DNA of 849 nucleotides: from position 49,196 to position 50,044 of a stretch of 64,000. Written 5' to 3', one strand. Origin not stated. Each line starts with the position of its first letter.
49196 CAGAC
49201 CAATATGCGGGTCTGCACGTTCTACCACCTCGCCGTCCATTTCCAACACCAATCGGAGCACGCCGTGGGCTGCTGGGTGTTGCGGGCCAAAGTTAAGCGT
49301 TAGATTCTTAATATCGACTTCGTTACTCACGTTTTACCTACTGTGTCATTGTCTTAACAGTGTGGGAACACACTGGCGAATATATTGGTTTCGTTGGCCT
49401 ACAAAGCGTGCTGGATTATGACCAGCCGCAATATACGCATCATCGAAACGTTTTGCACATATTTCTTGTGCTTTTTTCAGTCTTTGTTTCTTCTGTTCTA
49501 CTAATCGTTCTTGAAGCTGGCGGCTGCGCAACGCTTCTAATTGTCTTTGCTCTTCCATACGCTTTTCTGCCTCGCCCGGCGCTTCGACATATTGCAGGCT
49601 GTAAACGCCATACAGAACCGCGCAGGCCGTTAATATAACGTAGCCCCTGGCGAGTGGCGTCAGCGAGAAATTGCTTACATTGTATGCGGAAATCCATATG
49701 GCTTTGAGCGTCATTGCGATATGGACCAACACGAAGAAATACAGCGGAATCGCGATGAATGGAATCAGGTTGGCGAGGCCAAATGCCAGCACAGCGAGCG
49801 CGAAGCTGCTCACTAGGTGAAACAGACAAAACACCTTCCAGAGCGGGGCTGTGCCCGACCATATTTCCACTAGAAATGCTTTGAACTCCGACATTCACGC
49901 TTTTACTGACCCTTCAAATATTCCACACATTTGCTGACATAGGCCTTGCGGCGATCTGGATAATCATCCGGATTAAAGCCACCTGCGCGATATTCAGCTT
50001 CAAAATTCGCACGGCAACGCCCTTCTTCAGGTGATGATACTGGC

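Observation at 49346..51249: Two membrane proteins wedged between nuoC and nuoD share a gapless 37-residue two-cysteine C-terminal module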

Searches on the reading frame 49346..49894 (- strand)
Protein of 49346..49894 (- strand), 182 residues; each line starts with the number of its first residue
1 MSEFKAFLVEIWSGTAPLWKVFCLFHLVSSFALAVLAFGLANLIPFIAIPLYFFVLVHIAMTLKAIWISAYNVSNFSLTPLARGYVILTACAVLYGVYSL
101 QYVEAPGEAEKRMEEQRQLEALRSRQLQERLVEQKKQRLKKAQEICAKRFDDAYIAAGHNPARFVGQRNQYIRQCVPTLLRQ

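Call 3: search_protein_families(library=pfam, proteins=[window:49346-49894:-], max_evalue=10)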
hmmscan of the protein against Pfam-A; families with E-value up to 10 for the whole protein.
window:49346-49894:- (182 aa): 2 families
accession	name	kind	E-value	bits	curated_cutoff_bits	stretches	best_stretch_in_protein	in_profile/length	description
PF14316.11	DUF4381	-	0.066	13.9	27.2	1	76-142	12-79/145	Domain of unknown function (DUF4381)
PF12725.13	DUF3810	-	0.07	12.9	28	1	23-162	7-145/311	Protein of unknown function (DUF3810)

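Call 4: search_protein_families(library=ncbifam, proteins=[window:49346-49894:-], max_evalue=10)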
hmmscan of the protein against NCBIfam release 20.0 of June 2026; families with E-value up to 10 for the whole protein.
window:49346-49894:- (182 aa): 0 families

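Call 6: find_homologous_proteins(query=window:49346-49894:-, max_evalue=0.01)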
Query window:49346-49894:- (182 aa): 1 proteins with E <= 0.01 among 299 candidates.
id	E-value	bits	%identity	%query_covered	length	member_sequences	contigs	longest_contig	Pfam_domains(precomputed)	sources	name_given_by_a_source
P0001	7.4e-115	399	100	100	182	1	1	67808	-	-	-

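Call 7: find_encoding_contigs(protein=window:49346-49894:-, flank=3000, max_places=5)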
Protein window:49346-49894:- (182 aa): no gene with exactly this product is on record in the collection.

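Call 13: find_homologous_proteins(query=A1, max_evalue=1)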
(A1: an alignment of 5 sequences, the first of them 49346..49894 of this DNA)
Query A1 (5 sequences) (182 aa, profile of the alignment): 28 proteins with E <= 1 among 8000 candidates.
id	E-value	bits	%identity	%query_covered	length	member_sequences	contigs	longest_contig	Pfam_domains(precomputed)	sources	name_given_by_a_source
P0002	2.9e-62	227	20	43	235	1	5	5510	-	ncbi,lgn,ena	-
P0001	2.4e-60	221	100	100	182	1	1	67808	-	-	-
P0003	1.7e-35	140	30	24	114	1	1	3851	-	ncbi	-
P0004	1.2e-30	124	-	-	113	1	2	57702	-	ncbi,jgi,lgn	jgi:hypothetical protein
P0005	3.1e-17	81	24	90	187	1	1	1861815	-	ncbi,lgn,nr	ncbi:MAG: hypothetical protein J0M34_01895 [Alphaproteobacteria bacterium]|nr:hypothetical protein [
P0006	7.2e-12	63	34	40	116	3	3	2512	-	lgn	-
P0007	1.7e-11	62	42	31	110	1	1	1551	-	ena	-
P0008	1.7e-11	62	39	31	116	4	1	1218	-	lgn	-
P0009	3.9e-11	61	33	35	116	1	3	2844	-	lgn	-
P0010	6.4e-11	60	46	15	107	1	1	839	-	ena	-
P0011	6.5e-11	60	44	15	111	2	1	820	-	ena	-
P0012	1.7e-10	59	28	45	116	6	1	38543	-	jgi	jgi:hypothetical protein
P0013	1.8e-10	59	37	31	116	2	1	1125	-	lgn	-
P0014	1.3e-8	53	43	15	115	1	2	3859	-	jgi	jgi:hypothetical protein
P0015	1.5e-8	53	27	52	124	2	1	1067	-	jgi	jgi:hypothetical protein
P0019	1.6e-6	46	82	6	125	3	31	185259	-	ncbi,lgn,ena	-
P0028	6.8e-1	28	-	-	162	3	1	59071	-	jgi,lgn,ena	-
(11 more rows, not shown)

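Call 16: find_encoding_contigs(protein=P0005, flank=6000, max_places=3)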
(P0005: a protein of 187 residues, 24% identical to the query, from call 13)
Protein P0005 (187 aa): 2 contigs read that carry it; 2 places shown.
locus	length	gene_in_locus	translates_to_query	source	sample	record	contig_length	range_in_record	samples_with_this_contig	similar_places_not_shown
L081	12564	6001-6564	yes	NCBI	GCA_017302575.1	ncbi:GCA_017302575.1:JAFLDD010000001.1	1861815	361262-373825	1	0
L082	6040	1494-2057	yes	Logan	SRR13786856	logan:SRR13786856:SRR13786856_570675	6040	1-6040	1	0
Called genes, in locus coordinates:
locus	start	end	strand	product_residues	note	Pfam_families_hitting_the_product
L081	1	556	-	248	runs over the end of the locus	PF00994:MoCF_biosynth, PF24102:FLAD1_M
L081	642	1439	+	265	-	PF00557:Peptidase_M24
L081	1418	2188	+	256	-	PF00106:adh_short, PF08659:KR, PF13561:adh_short_C2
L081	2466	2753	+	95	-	PF00216:Bac_DNA_binding, PF18291:HU-HIG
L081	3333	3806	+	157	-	-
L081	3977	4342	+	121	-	PF00507:Oxidored_q4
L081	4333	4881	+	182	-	PF01058:Oxidored_q6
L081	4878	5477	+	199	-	PF00329:Complex1_30kDa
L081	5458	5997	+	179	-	PF13302:Acetyltransf_3, PF00583:Acetyltransf_1, PF13673:Acetyltransf_10 (weak), PF13508:Acetyltransf_7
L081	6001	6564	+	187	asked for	-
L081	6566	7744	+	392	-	PF00346:Complex1_49kDa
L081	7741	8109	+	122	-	-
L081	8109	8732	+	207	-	PF01257:2Fe-2S_thioredx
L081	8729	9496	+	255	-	PF13739:PdaC, PF11738:DUF3298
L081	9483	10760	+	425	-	PF01512:Complex1_51K, PF10531:SLBB (weak), PF22461:SLBB_2, PF10589:NADH_4Fe-4S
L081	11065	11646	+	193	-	-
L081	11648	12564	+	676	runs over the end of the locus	PF00111:Fer2 (weak), PF13510:Fer2_4, PF10588:NADH-G_4Fe-4S_3, PF22117:Fer4_Nqo3, PF22151:Fer4_NDSU1, PF00384:Molybdopterin, PF09326:NADH_dhqG_C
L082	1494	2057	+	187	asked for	-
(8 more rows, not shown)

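Call 17: find_encoding_contigs(protein=P0012, flank=5000, max_places=3)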
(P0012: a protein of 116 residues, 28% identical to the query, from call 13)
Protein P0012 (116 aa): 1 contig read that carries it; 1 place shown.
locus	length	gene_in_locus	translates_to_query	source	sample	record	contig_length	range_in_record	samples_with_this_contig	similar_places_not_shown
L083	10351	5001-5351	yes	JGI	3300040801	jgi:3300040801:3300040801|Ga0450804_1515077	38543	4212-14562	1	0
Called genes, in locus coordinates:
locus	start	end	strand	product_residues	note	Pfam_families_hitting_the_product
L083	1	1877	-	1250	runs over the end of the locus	PF14710:Nitr_red_alph_N, PF00384:Molybdopterin, PF28599:NarG_dom_V, PF01568:Molydop_binding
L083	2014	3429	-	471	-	PF07690:MFS_1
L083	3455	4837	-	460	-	PF01306:LacY_symp (faint), PF07690:MFS_1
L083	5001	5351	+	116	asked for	-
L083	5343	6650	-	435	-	PF00070:Pyr_redox (faint), PF01266:DAO, PF01494:FAD_binding_3 (faint), PF01593:Amino_oxidase (faint), PF02558:ApbA (weak), PF07992:Pyr_redox_2 (faint), PF13450:NAD_binding_8 (weak)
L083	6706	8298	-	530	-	-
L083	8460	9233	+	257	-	PF05050:Methyltransf_21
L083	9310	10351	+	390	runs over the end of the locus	PF01053:Cys_Met_Meta_PP, PF01212:Beta_elim_lyase (weak)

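Call 18: find_encoding_contigs(protein=P0019, flank=5000, max_places=3)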
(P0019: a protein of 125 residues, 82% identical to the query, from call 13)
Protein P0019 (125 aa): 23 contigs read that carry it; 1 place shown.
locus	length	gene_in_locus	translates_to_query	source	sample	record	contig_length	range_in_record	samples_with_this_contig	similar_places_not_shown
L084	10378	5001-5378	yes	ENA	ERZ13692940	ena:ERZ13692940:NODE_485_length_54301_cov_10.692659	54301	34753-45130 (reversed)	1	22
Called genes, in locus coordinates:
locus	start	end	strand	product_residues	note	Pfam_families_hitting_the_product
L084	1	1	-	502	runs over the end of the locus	PF20695:UbiD_N, PF01977:UbiD, PF20696:UbiD_C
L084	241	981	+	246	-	PF13174:TPR_6 (faint), PF13428:TPR_14 (faint), PF14559:TPR_19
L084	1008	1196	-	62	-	-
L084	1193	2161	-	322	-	PF00535:Glycos_transf_2, PF13641:Glyco_tranf_2_3, PF13632:Glyco_trans_2_3 (weak)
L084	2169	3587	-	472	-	PF00501:AMP-binding (faint)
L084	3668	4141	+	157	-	PF02566:OsmC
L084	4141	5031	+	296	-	-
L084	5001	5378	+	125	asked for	-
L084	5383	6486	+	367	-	PF03595:SLAC1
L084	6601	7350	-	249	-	-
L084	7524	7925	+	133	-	PF13773:DUF4170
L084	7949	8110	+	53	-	-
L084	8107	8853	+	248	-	-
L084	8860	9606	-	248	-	PF03473:MOSC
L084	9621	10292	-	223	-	PF05175:MTS (weak), PF06325:PrmA, PF08241:Methyltransf_11 (weak), PF13649:Methyltransf_25 (weak)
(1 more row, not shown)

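Call 57: predict_structure(alignment_id=A5)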
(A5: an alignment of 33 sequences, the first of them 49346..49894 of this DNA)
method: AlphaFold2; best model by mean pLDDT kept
length: 182 residues; sequences in the alignment: 33
mean_pLDDT: 95.6   pTM: 0.67
mean pLDDT of the five models: 95.6, 94.8, 94.8, 94.5, 94.5
residues with pLDDT >= 90: 174; 70-90: 8; 50-70: 0; < 50: 0
segments of 3 or more residues with pLDDT < 50: none
pLDDT, mean of each block of 10 residues (from residue 1): 92 94 94 94 92 95 96 94 97 95 90 98 98 98 98 98 98 98 94
secondary structure, 60 per line:
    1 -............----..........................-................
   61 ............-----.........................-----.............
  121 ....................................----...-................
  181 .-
elements in order: H2-13 H18-43 H45-72 H78-102 H108-156 H165-181

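Call 58: search_protein_families(library=pfam, proteins=[P0006, P0012, P0019, P0015, P0028, P0005], max_evalue=1)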
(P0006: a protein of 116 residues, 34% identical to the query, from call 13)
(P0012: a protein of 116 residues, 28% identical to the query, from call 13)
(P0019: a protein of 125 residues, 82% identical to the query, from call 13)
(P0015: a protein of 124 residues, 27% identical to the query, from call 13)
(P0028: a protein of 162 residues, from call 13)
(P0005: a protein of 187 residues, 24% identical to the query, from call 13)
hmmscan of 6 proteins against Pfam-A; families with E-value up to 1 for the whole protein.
P0006 (116 aa): 0 families

P0012 (116 aa): 1 family
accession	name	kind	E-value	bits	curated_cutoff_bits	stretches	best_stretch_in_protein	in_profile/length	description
PF03419.18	Peptidase_U4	-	0.73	9.5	28.4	1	24-110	34-108/284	Sporulation factor SpoIIGA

P0019 (125 aa): 1 family
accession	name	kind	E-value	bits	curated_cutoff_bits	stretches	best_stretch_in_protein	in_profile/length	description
PF09843.14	DUF2070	-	0.23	10.1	30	1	25-109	37-114/561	Predicted membrane protein (DUF2070)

P0015 (124 aa): 2 families
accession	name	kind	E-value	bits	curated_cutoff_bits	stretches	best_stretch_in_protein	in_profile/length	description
PF01900.24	RNase_P_Rpp14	-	0.1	13.2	23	1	76-101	51-76/104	Rpp14/Pop5 family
PF08039.16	Mit_proteolip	-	0.26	11.9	25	1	64-95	24-54/60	Mitochondrial proteolipid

P0028 (162 aa): 4 families
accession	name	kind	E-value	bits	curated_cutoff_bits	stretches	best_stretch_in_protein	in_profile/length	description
PF02322.20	Cyt_bd_oxida_II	-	0.011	15.6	35.6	1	56-157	105-204/302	Cytochrome bd terminal oxidase subunit II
PF14087.12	DUF4267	-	0.052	14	27.8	1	111-157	64-110/110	Domain of unknown function (DUF4267)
PF24357.1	TMD0_ABC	-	0.17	12.5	27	1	106-157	28-79/159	ABC transporter TMD0 domain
PF07332.16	Phage_holin_3_6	-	0.65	10.5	28.4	1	64-123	36-91/116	Putative Actinobacterial Holin-X, holin superfamily III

P0005 (187 aa): 0 families

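Call 64: fold_search(model_id=the predicted structure, library=pdb)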
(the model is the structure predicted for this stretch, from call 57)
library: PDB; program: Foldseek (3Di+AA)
matches with E <= 10: 2; with E <= 0.001: 0
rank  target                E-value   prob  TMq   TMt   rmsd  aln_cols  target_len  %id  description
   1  6tz5_AA               5.9e+00  0.07  0.27  0.27  26.1       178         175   12  CryoEM reconstruction of membrane-bound ESCRT-III filament composed of CHMP1B+IST1 (left-handed) (released 2020-04-08)
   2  3nkz_D                6.6e+00  0.20  0.28  0.46   3.8        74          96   18  The crystal structure of a flagella protein from Yersinia enterocolitica subsp. enterocolitica 8081 (released 2010-08-18)

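Call 81: list_cluster_members(proteins=[P0002, P0005, P0019, P0004, P0030, P0033, P0050, P0056, P0047, P0063])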
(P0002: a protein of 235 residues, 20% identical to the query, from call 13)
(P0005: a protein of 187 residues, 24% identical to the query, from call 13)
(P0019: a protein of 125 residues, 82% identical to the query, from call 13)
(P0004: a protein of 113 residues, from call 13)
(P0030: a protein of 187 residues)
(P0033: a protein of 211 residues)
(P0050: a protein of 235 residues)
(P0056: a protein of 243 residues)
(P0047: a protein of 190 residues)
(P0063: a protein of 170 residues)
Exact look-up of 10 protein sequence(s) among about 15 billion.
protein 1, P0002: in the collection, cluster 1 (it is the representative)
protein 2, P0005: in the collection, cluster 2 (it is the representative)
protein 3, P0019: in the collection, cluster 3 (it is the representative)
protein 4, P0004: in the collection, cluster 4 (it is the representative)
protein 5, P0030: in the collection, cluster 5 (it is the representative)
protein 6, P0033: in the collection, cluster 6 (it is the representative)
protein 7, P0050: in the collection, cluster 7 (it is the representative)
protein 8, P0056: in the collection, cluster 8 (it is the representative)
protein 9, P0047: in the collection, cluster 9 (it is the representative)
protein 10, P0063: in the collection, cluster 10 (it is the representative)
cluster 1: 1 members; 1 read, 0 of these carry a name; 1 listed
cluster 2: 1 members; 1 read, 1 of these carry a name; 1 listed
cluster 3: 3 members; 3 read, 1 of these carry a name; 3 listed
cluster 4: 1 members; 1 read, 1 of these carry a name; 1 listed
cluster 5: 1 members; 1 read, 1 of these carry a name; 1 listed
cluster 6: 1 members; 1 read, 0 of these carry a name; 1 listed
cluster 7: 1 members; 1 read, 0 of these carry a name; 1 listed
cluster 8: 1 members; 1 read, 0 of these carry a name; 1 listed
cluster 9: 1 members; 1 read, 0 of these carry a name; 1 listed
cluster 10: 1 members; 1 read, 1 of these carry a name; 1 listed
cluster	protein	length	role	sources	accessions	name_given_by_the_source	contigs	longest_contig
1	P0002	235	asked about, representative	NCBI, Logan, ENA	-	-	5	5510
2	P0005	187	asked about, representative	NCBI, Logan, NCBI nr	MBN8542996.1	MAG: hypothetical protein J0M34_01895 [Alphaproteobacteria bacterium] | hypothetical protein [Alphaproteobacteria bacterium]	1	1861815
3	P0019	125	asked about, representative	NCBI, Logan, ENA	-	-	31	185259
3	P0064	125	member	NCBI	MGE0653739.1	MAG: hypothetical protein AB7P12_18635 [Alphaproteobacteria bacterium]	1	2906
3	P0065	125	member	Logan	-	-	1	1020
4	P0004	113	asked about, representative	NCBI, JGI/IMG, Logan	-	hypothetical protein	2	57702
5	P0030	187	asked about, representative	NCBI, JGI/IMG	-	hypothetical protein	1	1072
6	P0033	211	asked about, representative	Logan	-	-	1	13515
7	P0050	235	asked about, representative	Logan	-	-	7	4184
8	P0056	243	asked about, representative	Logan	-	-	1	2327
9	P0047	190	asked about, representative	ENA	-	-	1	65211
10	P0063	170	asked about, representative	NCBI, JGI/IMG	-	hypothetical protein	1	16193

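Call 83: search_protein_families(library=pfam, proteins=[L081:7741-8109:+, L081:11065-11646:+], max_evalue=0.01)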
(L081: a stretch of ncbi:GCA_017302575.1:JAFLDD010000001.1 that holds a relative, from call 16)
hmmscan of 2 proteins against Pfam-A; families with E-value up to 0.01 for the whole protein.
L081:7741-8109:+ (122 aa): 0 families

L081:11065-11646:+ (193 aa): 1 family
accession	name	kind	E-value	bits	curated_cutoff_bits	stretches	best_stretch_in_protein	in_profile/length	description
PF09420.15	Nop16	-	0.0098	16.5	25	0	41-86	135-180/210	Ribosome biogenesis protein Nop16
